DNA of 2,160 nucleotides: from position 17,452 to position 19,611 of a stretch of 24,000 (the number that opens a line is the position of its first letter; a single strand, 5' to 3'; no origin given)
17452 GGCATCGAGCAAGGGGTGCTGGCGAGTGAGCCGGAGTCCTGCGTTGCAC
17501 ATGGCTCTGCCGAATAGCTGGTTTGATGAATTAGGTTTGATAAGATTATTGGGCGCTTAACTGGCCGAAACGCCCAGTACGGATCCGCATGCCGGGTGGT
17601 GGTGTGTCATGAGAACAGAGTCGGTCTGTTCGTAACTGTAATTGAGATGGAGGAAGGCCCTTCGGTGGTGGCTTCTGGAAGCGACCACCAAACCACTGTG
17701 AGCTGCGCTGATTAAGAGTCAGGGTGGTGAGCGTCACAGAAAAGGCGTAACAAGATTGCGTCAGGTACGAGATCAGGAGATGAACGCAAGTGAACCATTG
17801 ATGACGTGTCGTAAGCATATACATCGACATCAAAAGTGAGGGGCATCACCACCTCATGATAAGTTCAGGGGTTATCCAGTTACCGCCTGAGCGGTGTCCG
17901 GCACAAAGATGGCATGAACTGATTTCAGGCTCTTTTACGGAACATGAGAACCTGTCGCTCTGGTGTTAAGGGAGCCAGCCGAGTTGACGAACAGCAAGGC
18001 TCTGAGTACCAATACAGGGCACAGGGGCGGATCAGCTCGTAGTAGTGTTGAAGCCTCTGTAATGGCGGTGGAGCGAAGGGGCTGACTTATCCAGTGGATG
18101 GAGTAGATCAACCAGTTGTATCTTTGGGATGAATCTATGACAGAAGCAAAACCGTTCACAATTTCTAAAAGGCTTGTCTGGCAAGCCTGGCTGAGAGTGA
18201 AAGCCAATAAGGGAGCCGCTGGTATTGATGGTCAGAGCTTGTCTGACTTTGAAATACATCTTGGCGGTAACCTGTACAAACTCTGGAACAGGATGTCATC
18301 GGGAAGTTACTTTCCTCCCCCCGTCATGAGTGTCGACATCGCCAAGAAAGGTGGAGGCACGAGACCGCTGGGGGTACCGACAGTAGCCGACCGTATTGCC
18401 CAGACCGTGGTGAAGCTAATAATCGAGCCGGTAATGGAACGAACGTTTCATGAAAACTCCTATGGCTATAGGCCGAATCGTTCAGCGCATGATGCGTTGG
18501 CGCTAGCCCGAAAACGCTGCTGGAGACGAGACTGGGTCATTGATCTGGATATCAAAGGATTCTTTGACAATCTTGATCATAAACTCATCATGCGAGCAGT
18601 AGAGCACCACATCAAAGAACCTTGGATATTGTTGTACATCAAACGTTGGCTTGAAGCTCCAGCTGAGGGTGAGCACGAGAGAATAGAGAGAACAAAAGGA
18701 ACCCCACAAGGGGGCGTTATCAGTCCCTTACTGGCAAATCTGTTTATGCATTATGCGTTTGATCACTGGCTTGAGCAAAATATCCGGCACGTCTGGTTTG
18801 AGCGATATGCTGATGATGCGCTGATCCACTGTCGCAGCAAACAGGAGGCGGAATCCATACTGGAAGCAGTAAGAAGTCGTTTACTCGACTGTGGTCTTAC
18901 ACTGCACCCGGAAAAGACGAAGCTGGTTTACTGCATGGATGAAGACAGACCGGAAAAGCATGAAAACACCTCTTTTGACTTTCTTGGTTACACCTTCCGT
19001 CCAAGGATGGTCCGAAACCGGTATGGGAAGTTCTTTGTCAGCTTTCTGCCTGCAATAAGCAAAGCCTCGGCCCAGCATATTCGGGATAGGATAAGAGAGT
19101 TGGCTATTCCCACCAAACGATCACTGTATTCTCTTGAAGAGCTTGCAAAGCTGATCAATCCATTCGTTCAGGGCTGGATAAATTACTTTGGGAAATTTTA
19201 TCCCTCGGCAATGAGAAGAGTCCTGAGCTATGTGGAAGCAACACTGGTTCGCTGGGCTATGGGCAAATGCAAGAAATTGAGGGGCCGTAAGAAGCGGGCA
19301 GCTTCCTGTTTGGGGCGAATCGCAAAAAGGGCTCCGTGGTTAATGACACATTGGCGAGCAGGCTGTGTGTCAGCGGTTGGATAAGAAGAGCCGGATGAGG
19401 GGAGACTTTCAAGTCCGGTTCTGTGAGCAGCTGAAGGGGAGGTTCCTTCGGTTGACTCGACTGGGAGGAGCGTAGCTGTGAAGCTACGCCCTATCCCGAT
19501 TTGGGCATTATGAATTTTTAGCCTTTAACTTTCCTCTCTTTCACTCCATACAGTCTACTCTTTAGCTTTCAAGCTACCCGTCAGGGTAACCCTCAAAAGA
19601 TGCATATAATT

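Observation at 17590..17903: The inner intron's putative EBS1 is complementary to the 3' strand of the outer intron's domain V: an intron that homes into another intron's catalytic core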

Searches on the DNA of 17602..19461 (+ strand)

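Call 14: search_dna_similar(query=window:17602-19461:+, collection=plasmids, mode=distant, max_rows=25)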
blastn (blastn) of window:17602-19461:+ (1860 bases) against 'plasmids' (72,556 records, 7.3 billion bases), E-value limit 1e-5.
Records with a match: 525; places in all: 972; records where one place covers at least 80% of the query: 0.
Best place of each record, by identity: 80-90% 6; 60-80% 519.
By first word of the organism name: Shigella 120; Sinorhizobium 71; Bradyrhizobium 37; Rhizobium 35; Salmonella 27; Acinetobacter 27; Streptomyces 26; Escherichia 25; Pseudomonas 19; Ralstonia 9; and 53 more.
By predicted mobility (MOB-suite, as given by PLSDB): conjugative 222; mobilizable 171; non-mobilizable 132.
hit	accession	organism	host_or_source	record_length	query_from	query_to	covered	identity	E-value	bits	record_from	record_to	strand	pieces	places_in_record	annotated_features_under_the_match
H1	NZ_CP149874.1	Rhizobium sp. T1473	-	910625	87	1409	71%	65.5%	4e-65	257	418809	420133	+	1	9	ltrA: group II intron reverse transcriptase/maturase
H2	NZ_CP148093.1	Rhizobium sp. T1470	Medicago sativa,cell culture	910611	87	1409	71%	65.5%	4e-65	257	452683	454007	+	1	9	ltrA: group II intron reverse transcriptase/maturase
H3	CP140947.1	Sinorhizobium meliloti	Medicago lupulina,whole organism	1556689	87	1409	71%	65.4%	1e-65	259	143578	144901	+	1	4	ltrA: group II intron reverse transcriptase/maturase | reverse transcriptase domain-containing protein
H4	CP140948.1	Sinorhizobium meliloti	Medicago lupulina,whole organism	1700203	87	1409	71%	65.4%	1e-65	259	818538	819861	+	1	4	ltrA: group II intron reverse transcriptase/maturase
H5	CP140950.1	Sinorhizobium meliloti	Medicago lupulina,whole organism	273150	87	1409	71%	65.4%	1e-65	259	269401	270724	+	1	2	ltrA: group II intron reverse transcriptase/maturase | reverse transcriptase domain-containing protein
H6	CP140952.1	Sinorhizobium meliloti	Medicago lupulina,whole organism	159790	87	1409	71%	65.4%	1e-65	259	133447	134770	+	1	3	ltrA: group II intron reverse transcriptase/maturase | reverse transcriptase domain-containing protein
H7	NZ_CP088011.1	Rhizobium sp. T136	Melilotus albus,Cell culture,root nodule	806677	87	1409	71%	65.3%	2e-63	252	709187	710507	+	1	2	ltrA: group II intron reverse transcriptase/maturase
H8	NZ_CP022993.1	Paraburkholderia aromaticivorans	-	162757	85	1399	71%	64.4%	1e-34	156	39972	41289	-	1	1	ltrA: group II intron reverse transcriptase/maturase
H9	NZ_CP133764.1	Peribacillus sp. R9-11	sediment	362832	159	1404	67%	64.4%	7e-44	187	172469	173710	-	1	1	ltrA: group II intron reverse transcriptase/maturase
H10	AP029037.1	Rickettsia endosymbiont of Nesidiocoris tenuis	insect gut metagenome,Nesidiocoris ...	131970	26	1216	64%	67.1%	4e-72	281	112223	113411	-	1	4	ltrA_36: group II intron reverse transcriptase/maturase | hypothetical protein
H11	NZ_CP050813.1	Yokenella regensburgei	sewage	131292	43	1230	64%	67.1%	2e-81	312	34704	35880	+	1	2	reverse transcriptase domain-containing protein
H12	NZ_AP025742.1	Escherichia sp. 10290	Homo sapiens,feces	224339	35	1231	64%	66.2%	4e-66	261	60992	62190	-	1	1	none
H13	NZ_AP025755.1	Escherichia sp. KS167_9B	Bos taurus,feces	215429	35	1231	64%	66.2%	4e-66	261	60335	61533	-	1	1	none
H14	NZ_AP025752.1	Escherichia sp. HH154_1D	Bos taurus,feces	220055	35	1231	64%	66.2%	4e-66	261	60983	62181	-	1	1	none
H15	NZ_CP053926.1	Serratia marcescens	Homo sapiens,platelet concentrate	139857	43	1230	64%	66.4%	2e-70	276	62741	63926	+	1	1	ltrA: group II intron reverse transcriptase/maturase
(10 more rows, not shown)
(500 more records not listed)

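Call 55: get_annotated_region(hit=H3, flank=700)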
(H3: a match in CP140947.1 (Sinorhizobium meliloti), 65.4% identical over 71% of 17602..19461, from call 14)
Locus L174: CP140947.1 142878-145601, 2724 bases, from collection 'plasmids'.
description: Sinorhizobium meliloti strain ml59 plasmid pSymA, complete sequence
organism: Sinorhizobium meliloti (NCBI taxid 382)
taxonomy: Bacteria; Pseudomonadota; Alphaproteobacteria; Hyphomicrobiales; Rhizobiaceae; Sinorhizobium; Sinorhizobium meliloti
host: -; source: Medicago lupulina,whole organism; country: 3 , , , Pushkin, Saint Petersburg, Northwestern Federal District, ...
typing (MOB-suite, as given by PLSDB): conjugative; relaxase MOBQ; mating-pair formation MPF_T
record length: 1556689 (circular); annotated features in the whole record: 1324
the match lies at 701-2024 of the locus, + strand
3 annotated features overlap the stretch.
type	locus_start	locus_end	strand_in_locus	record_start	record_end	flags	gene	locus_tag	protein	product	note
CDS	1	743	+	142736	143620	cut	-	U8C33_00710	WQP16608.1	reverse transcriptase domain-containing protein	-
CDS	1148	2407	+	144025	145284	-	ltrA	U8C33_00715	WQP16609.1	group II intron reverse transcriptase/maturase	-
CDS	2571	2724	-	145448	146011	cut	-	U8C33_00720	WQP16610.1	UPF0149 family protein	-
